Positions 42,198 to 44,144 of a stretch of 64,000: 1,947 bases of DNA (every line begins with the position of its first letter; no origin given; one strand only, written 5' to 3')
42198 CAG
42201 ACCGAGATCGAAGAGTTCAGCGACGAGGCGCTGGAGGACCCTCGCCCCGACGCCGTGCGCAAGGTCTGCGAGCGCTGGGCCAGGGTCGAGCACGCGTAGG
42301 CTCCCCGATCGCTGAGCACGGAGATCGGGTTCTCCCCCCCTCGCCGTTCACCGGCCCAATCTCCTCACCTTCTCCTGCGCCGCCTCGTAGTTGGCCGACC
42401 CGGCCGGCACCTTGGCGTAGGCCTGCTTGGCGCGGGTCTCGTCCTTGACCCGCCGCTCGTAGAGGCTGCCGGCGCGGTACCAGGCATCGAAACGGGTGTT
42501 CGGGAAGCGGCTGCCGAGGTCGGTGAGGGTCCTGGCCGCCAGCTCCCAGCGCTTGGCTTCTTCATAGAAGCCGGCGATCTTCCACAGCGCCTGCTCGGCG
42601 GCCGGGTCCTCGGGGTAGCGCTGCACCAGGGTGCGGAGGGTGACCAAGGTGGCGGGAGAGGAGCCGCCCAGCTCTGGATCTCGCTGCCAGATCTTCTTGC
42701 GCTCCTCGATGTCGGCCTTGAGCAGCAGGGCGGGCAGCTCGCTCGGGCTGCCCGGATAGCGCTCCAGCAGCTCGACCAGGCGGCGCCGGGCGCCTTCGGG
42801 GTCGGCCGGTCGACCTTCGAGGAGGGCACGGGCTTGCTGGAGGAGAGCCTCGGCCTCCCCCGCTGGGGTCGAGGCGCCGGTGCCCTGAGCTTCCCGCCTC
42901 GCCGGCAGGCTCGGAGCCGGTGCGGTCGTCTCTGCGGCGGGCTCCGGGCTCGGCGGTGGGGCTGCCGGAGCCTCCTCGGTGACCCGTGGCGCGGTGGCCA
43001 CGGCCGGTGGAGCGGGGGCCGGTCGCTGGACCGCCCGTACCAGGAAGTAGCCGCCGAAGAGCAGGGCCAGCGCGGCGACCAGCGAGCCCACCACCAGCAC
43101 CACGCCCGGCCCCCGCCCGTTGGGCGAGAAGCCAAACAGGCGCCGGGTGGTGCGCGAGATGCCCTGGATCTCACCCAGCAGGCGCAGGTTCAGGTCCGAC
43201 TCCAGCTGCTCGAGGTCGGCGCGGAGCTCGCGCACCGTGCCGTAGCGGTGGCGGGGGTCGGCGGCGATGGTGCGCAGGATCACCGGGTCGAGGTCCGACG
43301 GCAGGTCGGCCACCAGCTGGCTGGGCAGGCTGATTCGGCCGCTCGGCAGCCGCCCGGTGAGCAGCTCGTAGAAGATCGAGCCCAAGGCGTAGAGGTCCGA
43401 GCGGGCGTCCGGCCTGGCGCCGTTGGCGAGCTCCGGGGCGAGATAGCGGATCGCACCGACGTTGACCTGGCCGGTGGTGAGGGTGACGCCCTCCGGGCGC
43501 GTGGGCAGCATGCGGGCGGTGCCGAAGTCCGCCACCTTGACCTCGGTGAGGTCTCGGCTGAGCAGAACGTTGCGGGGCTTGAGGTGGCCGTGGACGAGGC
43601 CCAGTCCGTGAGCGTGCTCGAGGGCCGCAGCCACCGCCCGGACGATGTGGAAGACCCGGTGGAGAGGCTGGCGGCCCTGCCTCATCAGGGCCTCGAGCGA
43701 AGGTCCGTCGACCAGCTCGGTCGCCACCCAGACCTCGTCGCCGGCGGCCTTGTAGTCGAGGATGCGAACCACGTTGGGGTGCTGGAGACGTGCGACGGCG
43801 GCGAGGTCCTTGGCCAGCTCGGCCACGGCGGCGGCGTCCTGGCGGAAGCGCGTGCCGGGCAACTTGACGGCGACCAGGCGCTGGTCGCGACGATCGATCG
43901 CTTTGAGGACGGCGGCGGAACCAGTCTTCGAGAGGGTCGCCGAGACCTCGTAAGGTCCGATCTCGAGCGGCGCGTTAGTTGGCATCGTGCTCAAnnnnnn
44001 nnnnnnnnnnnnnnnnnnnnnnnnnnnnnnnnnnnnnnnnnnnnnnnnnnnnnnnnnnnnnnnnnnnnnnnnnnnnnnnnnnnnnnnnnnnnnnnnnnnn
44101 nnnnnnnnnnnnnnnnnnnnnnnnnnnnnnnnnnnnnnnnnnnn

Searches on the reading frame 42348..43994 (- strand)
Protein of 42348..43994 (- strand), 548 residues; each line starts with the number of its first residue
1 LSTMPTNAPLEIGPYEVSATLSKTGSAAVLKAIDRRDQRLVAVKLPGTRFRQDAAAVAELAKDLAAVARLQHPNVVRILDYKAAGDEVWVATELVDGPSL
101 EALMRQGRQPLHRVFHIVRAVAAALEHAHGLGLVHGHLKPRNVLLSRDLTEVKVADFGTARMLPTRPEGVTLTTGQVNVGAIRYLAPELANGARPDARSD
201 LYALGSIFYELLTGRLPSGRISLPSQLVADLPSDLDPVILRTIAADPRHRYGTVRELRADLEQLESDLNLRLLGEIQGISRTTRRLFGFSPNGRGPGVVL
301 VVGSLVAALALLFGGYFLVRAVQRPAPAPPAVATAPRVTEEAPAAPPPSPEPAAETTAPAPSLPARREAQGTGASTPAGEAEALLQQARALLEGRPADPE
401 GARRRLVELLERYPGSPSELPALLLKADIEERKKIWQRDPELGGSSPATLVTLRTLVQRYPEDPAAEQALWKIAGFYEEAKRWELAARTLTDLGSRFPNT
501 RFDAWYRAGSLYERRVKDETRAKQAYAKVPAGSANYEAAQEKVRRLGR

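Call 3: search_protein_families(library=pfam, proteins=[window:42348-43994:-], max_evalue=0.01)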
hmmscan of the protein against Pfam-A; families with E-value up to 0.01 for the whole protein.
window:42348-43994:- (548 aa): 3 families
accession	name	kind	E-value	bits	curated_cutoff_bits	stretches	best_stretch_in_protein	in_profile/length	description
PF00069.31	Pkinase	-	5.6e-33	114.9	31.7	1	18-219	4-198/263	Protein kinase domain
PF07714.23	PK_Tyr_Ser-Thr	-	8.7e-24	84.6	23.1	1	32-221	22-208/258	Protein tyrosine and serine/threonine kinase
PF13174.12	TPR_6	-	3.1e-13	49.9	26.3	1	468-500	1-33/33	Tetratricopeptide repeat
